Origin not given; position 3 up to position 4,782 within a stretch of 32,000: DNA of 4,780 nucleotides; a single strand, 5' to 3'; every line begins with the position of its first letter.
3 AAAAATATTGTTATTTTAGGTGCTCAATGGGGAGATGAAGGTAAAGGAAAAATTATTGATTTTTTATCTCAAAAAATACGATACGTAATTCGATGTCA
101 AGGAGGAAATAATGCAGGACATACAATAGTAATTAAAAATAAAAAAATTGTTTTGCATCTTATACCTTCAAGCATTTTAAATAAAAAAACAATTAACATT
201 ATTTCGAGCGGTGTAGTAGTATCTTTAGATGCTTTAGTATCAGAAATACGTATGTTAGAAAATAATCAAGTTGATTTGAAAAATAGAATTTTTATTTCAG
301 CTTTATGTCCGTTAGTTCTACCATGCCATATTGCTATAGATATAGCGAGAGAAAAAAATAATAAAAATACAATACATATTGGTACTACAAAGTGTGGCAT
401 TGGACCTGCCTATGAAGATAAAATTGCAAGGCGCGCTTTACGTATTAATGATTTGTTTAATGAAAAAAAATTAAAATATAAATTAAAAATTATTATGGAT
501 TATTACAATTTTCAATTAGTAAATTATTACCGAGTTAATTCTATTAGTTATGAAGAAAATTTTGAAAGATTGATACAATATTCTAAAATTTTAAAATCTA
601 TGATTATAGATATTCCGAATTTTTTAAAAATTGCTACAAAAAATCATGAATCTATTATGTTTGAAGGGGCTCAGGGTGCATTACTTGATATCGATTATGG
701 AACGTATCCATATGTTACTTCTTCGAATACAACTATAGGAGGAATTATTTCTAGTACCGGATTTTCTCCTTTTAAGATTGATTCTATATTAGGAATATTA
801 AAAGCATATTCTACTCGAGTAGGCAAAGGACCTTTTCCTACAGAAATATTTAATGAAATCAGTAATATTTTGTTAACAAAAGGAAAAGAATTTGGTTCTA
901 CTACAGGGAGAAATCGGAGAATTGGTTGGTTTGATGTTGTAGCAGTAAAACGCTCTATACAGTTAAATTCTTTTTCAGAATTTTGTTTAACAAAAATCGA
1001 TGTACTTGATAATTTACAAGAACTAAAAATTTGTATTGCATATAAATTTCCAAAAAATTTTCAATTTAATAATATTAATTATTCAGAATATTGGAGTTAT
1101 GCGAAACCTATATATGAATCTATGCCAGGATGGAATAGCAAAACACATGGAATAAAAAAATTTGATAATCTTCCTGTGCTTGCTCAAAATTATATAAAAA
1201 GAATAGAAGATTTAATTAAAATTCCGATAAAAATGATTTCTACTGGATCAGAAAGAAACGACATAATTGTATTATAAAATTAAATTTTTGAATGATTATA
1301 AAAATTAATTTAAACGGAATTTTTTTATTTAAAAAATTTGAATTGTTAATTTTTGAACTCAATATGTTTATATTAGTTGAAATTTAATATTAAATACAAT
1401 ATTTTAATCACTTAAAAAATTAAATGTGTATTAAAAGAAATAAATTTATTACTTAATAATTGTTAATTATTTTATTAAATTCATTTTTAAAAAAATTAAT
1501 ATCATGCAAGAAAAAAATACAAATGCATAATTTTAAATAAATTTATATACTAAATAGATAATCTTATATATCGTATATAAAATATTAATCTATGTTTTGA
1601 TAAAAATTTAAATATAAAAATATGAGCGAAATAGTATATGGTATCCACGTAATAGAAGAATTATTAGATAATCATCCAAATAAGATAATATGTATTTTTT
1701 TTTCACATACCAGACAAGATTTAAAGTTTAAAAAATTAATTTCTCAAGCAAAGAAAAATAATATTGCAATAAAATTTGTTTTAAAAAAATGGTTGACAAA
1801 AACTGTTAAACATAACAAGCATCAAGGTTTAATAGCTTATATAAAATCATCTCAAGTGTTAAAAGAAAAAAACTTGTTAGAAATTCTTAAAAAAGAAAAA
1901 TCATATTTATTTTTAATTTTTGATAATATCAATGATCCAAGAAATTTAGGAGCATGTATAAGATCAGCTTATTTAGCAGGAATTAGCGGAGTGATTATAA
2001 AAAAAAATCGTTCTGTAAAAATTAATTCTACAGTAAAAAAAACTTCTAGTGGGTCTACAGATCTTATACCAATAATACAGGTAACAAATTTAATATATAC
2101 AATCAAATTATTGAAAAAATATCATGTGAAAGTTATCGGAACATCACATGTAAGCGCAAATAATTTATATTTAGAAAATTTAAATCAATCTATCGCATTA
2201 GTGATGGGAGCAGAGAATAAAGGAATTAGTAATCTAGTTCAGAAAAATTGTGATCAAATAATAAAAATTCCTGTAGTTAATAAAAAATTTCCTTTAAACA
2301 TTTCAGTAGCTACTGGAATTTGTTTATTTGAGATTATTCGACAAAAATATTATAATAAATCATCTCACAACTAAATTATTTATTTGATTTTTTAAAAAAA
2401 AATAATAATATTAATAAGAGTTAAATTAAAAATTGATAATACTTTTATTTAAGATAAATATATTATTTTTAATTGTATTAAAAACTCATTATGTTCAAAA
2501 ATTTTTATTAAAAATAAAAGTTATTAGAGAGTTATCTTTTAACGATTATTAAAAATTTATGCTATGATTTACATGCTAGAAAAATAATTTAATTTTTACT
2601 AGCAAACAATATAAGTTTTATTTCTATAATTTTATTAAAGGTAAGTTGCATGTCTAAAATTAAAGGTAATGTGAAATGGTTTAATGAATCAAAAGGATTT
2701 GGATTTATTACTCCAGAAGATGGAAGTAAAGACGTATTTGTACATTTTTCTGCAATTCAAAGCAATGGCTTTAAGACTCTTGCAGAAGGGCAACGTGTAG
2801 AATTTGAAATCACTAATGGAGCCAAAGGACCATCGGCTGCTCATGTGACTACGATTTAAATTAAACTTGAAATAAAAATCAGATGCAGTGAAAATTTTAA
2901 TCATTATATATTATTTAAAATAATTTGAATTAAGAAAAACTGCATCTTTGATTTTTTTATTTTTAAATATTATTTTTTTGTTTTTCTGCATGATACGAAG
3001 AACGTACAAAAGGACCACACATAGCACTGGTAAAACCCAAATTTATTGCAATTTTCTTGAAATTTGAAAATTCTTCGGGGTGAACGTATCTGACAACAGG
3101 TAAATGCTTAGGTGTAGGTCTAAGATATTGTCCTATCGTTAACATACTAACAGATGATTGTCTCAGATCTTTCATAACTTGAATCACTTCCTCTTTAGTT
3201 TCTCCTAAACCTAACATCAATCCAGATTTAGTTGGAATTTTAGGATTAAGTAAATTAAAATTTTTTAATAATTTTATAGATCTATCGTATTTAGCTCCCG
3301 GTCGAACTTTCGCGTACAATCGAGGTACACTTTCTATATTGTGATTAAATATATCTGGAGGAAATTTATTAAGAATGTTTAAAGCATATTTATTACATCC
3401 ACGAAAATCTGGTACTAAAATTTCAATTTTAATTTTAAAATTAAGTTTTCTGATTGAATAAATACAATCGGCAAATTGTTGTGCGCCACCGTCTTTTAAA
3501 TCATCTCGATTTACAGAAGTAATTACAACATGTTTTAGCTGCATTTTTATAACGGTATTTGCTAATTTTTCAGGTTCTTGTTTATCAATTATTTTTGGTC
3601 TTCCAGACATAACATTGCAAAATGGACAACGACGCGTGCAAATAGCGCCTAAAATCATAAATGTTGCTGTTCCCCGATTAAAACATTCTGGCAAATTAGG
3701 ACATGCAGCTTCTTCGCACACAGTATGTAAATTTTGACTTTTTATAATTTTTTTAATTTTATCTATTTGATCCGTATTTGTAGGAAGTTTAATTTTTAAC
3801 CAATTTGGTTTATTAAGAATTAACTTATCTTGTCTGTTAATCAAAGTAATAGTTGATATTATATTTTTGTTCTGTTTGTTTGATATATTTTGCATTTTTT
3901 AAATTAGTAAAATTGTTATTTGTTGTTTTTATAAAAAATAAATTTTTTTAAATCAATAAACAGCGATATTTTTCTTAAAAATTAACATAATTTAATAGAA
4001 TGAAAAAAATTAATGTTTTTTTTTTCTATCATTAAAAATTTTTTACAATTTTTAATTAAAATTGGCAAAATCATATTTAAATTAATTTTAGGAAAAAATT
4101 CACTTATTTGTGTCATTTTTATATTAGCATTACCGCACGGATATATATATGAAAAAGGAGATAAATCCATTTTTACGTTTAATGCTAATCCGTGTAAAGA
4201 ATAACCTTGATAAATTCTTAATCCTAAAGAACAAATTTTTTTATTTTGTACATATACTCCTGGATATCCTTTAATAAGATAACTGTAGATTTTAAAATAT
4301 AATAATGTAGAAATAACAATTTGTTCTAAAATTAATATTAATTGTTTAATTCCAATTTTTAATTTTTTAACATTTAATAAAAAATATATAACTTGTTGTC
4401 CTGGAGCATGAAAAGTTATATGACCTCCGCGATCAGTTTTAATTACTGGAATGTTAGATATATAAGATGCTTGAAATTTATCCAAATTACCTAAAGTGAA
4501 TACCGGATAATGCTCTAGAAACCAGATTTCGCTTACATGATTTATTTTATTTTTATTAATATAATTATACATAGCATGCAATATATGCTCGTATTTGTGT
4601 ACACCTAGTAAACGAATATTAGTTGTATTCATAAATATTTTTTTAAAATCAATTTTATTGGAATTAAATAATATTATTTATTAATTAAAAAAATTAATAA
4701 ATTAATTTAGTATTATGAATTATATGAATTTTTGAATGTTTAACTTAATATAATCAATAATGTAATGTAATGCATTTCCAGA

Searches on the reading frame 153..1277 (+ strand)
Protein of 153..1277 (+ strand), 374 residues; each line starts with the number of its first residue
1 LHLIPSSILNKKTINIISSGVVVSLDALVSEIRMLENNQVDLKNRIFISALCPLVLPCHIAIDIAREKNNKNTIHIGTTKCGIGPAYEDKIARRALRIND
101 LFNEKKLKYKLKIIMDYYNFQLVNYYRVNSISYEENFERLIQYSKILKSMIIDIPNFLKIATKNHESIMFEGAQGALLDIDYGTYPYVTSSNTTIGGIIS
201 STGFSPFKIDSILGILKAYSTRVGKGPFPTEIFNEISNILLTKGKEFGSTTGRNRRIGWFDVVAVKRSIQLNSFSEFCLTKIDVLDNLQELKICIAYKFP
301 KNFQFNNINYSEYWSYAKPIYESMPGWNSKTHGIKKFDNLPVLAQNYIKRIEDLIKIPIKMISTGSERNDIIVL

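Call 41: search_protein_families(library=ncbifam, proteins=[window:153-1277:+], max_evalue=0.00001)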
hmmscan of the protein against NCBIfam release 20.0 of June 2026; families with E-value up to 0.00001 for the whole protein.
window:153-1277:+ (374 aa): 6 families
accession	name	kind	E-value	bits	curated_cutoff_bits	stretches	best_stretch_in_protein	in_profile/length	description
NF002223.0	PRK01117.1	equivalog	1.3e-141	472.3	402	1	1-373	52-423/430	adenylosuccinate synthase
TIGR00184.1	purA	equivalog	2.5e-134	448.3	395.55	1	1-374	48-420/425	adenylosuccinate synthase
NF010355.0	PRK13783.1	equivalog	1.4e-95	320.8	445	1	2-372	52-402/404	adenylosuccinate synthase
NF010357.0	PRK13785.1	equivalog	4.6e-72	243.1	700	1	2-373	52-449/455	adenylosuccinate synthase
NF003295.0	PRK04293.1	equivalog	2.8e-60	204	368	3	144-287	146-287/337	adenylosuccinate synthetase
NF038379.2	amino_Aden_PurZ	exception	1.2e-24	87.1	300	1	4-272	55-292/293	succino-amino-deoxyadenylate synthase PurZ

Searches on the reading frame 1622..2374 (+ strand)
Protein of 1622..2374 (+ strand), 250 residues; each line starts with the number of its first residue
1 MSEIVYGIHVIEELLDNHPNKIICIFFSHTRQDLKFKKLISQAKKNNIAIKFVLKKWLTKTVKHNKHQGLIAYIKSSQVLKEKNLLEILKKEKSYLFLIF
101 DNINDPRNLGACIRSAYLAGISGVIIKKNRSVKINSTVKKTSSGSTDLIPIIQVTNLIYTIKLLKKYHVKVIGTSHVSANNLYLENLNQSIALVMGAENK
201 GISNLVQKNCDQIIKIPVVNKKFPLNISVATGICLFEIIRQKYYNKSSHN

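Call 41: search_protein_families(library=ncbifam, proteins=[window:1622-2374:+], max_evalue=0.00001)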
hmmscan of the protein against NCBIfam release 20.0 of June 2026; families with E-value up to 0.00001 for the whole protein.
window:1622-2374:+ (250 aa): 9 families
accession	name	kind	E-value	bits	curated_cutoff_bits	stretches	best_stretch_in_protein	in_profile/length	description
NF008386.0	PRK11181.1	equivalog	6.9e-76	254.7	366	1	1-242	1-242/244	23S rRNA (guanosine(2251)-2'-O)-methyltransferase RlmB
TIGR00186.1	rRNA_methyl_3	equivalog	2e-70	237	160.15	1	1-242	1-240/240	23S rRNA (guanosine(2251)-2'-O)-methyltransferase RlmB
NF008117.0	PRK10864.1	equivalog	8.6e-27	94.2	267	1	5-242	109-342/344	tRNA/rRNA methyltransferase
NF008295.0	PRK11081.1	equivalog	1.3e-16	60.9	227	1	85-242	9-165/230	tRNA (guanosine(18)-2'-O)-methyltransferase TrmH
NF000477.1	NshR_TsnR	equivalog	1.7e-12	47.3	425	1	37-241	63-263/266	NshR/TsnR family 23S rRNA methyltransferase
TIGR00050.1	rRNA_methyl_1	subfamily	2.9e-10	40.4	167.15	1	99-247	8-162/233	TrmJ/YjtD family RNA methyltransferase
TIGR00185.1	tRNA_yibK_trmL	equivalog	2.9e-08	33.7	190.6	1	180-246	86-152/154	tRNA (uridine(34)/cytosine(34)/5-carboxymethylaminomethyluridine(34)-2'-O)-methyltransferase TrmL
NF000035.1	nosihep_NshR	exception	6.1e-07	29.2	500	1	97-238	118-260/274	NshR family nosiheptide/thiostrepton resistance 23S rRNA methyltransferase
NF041077.1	tRNAmeth_TrmJ_Sulfolob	equivalog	5.7e-06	26.1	350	0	188-246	101-159/229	tRNA (cytidine-2'-O-)-methyltransferase TrmJ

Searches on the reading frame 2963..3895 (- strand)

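Call 41: search_protein_families(library=ncbifam, proteins=[window:2963-3895:-], max_evalue=0.00001)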
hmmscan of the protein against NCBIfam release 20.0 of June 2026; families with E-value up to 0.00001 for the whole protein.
window:2963-3895:- (310 aa): 6 families
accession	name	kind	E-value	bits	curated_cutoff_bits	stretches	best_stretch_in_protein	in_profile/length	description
NF009544.0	PRK12928.1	subfamily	3e-127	424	210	1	22-308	18-298/300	lipoyl synthase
TIGR00510.1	lipA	equivalog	3.7e-127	423.8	310.25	1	21-305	9-292/302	lipoyl synthase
NF004019.1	PRK05481.1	subfamily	6.8e-126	419.3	203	1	29-308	1-278/286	lipoyl synthase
NF053790.1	LplA_LipA_fuse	exception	8e-117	391.3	800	1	17-306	322-606/606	bifunctional lipoate--protein ligase/lipoyl synthase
TIGR00433.2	bioB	equivalog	4.7e-08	32.6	225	1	139-258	106-222/307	biotin synthase BioB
NF053743.1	LipS2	equivalog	2e-06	27.4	270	0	76-250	24-196/292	LipS2 family lipoyl synthase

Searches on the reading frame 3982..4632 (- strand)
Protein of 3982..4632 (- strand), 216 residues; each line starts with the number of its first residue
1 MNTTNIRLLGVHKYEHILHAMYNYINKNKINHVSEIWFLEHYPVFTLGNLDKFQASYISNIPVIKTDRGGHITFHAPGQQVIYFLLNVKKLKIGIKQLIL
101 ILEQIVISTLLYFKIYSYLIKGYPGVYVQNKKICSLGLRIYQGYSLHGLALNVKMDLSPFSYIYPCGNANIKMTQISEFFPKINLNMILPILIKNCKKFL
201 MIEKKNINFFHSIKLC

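Call 41: search_protein_families(library=ncbifam, proteins=[window:3982-4632:-], max_evalue=0.00001)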
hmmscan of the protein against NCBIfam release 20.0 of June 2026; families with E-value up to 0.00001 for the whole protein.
window:3982-4632:- (216 aa): 5 families
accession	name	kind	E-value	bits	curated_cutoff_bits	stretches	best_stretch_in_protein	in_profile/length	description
NF010922.0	PRK14342.1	equivalog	7.5e-69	231.3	235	1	2-206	4-209/215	lipoyl(octanoyl) transferase LipB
TIGR00214.1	lipB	equivalog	9.2e-54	181.8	83.55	1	28-200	7-186/187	lipoyl(octanoyl) transferase LipB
NF010923.0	PRK14343.1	equivalog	2e-48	165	298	1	3-195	14-213/237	lipoyl(octanoyl) transferase LipB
NF010921.0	PRK14341.1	equivalog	1.5e-36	125.9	230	1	12-199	25-222/230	lipoyl(octanoyl) transferase LipB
NF010925.0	PRK14345.1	equivalog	6.9e-32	110.9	155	1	4-192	14-209/236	lipoyl(octanoyl) transferase LipB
